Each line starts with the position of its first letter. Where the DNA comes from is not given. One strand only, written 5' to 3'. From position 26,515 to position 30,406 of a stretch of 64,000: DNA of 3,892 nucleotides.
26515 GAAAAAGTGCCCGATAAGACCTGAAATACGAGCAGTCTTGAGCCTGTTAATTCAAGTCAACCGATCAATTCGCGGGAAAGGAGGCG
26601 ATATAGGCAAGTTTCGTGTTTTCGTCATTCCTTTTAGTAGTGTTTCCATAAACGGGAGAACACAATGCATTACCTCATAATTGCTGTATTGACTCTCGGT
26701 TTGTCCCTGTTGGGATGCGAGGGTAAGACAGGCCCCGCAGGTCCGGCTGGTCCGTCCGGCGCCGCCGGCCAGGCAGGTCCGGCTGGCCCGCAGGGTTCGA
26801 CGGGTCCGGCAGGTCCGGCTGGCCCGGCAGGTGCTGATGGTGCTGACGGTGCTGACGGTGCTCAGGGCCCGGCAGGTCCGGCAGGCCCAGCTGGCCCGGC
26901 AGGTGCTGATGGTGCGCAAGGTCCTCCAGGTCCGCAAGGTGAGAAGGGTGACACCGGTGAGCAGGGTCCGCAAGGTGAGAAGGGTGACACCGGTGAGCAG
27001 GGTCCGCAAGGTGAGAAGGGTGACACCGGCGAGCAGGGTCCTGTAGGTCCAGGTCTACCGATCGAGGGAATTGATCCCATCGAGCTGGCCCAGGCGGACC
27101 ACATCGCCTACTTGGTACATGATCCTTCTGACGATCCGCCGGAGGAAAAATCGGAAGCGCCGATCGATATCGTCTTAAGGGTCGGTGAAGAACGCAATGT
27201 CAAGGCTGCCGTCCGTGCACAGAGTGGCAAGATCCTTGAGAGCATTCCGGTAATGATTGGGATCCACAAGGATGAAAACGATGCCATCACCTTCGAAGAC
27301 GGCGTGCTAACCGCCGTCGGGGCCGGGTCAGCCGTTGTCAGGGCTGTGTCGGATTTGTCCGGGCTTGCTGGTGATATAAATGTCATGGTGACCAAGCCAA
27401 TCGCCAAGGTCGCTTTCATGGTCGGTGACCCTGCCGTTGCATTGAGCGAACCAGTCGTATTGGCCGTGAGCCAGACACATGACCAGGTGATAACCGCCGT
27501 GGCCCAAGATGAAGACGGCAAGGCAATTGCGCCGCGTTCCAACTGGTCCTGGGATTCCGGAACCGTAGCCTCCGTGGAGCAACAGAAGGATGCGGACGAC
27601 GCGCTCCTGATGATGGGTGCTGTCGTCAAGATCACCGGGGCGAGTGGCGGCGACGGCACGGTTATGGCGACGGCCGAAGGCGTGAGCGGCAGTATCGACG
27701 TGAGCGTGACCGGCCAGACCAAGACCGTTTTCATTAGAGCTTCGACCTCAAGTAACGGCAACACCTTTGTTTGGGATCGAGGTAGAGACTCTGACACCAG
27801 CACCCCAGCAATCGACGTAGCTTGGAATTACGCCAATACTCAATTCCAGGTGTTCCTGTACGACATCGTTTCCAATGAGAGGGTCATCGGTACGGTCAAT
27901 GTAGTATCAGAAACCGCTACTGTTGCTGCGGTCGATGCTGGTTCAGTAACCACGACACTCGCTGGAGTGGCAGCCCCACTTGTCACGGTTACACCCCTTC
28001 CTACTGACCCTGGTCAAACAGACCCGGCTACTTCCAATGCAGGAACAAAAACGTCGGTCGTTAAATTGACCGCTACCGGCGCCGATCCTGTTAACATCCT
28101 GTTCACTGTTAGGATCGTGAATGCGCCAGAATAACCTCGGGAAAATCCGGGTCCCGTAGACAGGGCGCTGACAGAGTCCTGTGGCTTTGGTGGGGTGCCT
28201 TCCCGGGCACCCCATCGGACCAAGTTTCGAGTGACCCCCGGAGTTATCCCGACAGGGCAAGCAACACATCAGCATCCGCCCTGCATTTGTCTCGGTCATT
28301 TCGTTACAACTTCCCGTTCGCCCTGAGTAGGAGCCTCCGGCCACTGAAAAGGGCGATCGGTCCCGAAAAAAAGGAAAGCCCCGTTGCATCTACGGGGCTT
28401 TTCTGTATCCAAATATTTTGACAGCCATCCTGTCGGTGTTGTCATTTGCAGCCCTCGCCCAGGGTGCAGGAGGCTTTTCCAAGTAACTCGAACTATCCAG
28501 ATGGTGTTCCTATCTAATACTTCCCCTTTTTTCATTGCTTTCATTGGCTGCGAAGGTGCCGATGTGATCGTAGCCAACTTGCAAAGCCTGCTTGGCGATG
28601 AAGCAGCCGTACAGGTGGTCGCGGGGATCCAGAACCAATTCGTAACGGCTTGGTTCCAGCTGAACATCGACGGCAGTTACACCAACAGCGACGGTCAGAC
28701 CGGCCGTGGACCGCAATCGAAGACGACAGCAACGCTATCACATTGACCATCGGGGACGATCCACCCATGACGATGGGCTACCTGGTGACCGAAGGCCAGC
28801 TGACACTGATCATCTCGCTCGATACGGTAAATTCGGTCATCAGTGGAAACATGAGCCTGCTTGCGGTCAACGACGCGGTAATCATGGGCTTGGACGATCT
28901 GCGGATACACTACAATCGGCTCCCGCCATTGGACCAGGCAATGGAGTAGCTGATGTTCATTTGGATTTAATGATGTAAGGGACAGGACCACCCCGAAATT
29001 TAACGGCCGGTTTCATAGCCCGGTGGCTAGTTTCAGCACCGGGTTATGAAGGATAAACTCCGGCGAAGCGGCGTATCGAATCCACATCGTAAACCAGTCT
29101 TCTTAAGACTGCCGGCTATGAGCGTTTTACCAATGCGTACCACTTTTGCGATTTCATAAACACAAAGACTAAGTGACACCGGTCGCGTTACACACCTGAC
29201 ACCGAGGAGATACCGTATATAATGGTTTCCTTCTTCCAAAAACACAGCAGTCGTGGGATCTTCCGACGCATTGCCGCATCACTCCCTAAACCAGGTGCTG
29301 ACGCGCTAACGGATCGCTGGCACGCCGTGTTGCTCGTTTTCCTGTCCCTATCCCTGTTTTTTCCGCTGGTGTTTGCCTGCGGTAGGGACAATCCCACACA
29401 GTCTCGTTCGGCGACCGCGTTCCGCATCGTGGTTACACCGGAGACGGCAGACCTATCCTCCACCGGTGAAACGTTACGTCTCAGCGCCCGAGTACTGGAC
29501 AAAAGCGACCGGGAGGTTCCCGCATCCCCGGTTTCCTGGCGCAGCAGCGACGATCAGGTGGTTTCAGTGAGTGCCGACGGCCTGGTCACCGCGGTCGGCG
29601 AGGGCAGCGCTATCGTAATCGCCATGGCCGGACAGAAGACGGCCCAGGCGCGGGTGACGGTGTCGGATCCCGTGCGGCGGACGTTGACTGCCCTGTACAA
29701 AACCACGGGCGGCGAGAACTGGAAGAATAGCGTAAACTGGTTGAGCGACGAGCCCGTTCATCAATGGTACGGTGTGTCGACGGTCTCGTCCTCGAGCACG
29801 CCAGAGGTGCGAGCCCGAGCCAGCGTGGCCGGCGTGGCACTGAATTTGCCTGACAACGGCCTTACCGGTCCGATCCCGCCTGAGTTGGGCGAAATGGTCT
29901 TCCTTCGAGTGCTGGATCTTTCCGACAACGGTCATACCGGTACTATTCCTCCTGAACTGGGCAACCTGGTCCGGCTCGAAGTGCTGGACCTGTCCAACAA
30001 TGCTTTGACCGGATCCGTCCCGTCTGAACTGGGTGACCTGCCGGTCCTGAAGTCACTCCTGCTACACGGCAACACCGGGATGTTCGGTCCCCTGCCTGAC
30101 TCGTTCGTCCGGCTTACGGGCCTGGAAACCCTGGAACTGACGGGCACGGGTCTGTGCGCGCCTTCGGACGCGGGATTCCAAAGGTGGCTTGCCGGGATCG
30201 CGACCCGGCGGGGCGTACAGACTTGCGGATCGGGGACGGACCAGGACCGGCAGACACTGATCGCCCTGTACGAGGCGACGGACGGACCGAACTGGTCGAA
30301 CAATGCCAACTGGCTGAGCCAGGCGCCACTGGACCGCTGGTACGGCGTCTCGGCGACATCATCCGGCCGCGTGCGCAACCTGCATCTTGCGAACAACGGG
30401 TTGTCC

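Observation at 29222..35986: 2254-aa chimeric lipoprotein combining a Big_2 domain, eight plant-type LRR modules and three collagen tracts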

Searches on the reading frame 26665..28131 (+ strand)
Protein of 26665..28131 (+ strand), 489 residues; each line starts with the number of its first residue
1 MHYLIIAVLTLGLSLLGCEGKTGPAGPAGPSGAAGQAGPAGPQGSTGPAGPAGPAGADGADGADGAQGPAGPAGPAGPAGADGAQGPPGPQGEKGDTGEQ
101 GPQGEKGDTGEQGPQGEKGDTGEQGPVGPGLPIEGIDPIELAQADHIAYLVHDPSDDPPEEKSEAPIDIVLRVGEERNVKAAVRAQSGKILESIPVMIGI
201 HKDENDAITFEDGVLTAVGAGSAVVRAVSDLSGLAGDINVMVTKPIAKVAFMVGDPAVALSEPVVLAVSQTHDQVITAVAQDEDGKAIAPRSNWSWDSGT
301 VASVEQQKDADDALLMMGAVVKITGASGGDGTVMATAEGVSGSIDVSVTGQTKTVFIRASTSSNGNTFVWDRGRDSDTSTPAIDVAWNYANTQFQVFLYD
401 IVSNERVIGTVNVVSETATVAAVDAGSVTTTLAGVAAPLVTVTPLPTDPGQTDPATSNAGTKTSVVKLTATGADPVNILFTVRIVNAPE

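Call 10: search_protein_families(library=pfam, proteins=[window:26665-28131:+], max_evalue=0.001)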
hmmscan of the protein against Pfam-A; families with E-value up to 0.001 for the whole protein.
window:26665-28131:+ (489 aa): 1 family
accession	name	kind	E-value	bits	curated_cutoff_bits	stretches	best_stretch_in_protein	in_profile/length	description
PF01391.23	Collagen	-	1.1e-15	57.6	27.2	2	17-75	1-59/60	Collagen triple helix repeat (20 copies)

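Call 67: find_encoding_contigs(protein=window:26665-28131:+, flank=10000, max_places=4)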
Protein window:26665-28131:+ (489 aa): 1 contig read that carries it; 1 place shown.
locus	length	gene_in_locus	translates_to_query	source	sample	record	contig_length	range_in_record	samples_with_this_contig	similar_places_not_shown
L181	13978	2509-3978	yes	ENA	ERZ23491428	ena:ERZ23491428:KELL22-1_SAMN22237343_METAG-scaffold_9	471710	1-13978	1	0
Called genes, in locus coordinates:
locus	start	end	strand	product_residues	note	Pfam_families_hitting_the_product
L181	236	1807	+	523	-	PF01391:Collagen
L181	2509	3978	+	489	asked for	-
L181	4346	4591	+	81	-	-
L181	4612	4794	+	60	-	-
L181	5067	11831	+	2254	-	-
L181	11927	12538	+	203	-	PF00188:CAP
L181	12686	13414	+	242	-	PF00149:Metallophos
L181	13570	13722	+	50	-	-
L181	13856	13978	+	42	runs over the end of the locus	-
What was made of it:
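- Tried and rejected: The gene was then found indirectly, through its neighbour (call 67).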

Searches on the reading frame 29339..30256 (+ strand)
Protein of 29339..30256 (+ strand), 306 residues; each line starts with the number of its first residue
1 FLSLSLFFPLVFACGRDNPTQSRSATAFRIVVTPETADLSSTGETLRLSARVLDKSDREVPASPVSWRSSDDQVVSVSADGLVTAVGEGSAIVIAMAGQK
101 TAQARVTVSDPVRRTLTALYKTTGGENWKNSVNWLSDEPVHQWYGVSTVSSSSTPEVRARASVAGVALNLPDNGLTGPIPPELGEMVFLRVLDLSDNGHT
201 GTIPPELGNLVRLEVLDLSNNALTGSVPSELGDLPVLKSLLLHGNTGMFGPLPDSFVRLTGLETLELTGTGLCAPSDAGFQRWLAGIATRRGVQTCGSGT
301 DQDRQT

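Call 18: find_related_loci(query=window:29339-30256:+, collection=genome_contigs, flank=10000)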
Query window:29339-30256:+ (306 aa) in genome_contigs; peptide patterns used: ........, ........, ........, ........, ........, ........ (x = any residue, [..] = any of these).
131 stretches matched a pattern; 1 encode a relative of the query (tblastn E <= 1e-3); 1 distinct loci.
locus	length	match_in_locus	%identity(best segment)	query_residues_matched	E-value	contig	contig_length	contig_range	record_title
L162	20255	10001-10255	30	213-302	2e-5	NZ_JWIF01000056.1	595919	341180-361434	Halocynthiibacter namhaensis strain RA2-3 ctg7180000007333, whole genome shotgun sequence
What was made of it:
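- Tried and rejected: A single-sequence scan with the N-terminus was too strict and was wasted (call 18).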

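Call 21: find_related_loci(query=A1, collection=genome_contigs, flank=10000)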
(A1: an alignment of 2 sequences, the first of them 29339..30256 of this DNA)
Query A1 (306 aa) in genome_contigs; peptide patterns used: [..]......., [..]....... (x = any residue, [..] = any of these).
97 stretches matched a pattern; 15 encode a relative of the query (tblastn E <= 1e-3); 15 distinct loci.
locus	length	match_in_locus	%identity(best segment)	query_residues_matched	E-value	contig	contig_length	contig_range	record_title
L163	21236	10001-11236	66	14-305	1e-125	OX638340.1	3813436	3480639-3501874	MAG: uncultured Gemmatimonadota bacterium isolate 6ed59a95-0d5b-4630-9937-108f2708d2fb genome assembly, chromosome: 1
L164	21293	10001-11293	59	14-305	1e-104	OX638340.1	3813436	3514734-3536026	MAG: uncultured Gemmatimonadota bacterium isolate 6ed59a95-0d5b-4630-9937-108f2708d2fb genome assembly, chromosome: 1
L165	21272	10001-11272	55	13-305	2e-101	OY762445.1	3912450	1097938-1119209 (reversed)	MAG: bacterium isolate 4d88f91b-64ba-49ef-9c7d-4906d56127d1 genome assembly, chromosome: 1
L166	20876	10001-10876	41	103-276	2e-32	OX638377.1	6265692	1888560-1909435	MAG: uncultured Latescibacteria bacterium isolate 96736c8f-e424-4c7a-a7cc-5c0d8e7e2df7 genome assembly, chromosome: 1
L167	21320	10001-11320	44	78-268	3e-31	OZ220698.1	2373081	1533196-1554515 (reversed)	MAG: Dehalococcoidia bacterium isolate 1c31877f-31fb-4be5-889e-2983ccd84c47 genome assembly, chromosome: 1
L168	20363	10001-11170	42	113-298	1e-30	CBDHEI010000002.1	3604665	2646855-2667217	MAG: Dehalococcoidia bacterium isolate 8c643066-d586-4031-88eb-ae6791ed655d genome assembly, contig: contig_2, whole gen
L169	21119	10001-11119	41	113-293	3e-27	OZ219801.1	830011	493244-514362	MAG: Chloroflexota bacterium isolate 50a8419b-8e17-430b-920a-11f3287aca29 genome assembly, chromosome: 1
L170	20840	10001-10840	46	113-268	1e-23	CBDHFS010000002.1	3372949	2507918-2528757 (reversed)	MAG: Dehalococcoidia bacterium isolate 864dd8cd-6738-42a7-b925-3e7f4ae660aa genome assembly, contig: contig_2, whole gen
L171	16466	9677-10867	35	78-296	5e-23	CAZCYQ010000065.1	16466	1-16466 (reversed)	MAG TPA_asm: uncultured Rhodothermaceae bacterium isolate SRP109090_co2_2 genome assembly, contig: NODE_5092_length_1646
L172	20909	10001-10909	36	89-267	3e-22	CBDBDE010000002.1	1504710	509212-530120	MAG: Dehalococcoidia bacterium isolate 507f7452-7ab4-464d-beb7-7b563f49c2fc genome assembly, contig: contig_2, whole gen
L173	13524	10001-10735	34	101-231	4e-17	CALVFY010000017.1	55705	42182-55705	MAG: uncultured Rikenellaceae bacterium isolate BRZ_QG__bin58 genome assembly, contig: BRZ_QG__NODE_620_length_55705_cov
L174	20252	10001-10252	38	113-256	1e-15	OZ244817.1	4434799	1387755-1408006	MAG: Dehalococcoidia bacterium isolate 600c9aab-54a7-483e-8747-7fd718dfbb6a genome assembly, chromosome: 1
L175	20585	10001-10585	30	116-272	9e-14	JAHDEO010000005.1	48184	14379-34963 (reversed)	MAG: Saprospiraceae bacterium isolate MAG-183 RZ_1993, whole genome shotgun sequence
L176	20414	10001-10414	38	116-270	7e-13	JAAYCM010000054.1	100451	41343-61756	MAG: Chloroflexota bacterium isolate AS06rmzACSIP_45 178654_AS06, whole genome shotgun sequence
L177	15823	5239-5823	28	116-272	1e-11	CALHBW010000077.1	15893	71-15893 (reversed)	MAG: uncultured Saprospiraceae bacterium isolate R2_Bin_METABAT__40_sub_1 genome assembly, contig: c_000000008732, whole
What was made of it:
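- Tried and rejected: The alignment-based scan worked (call 21).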
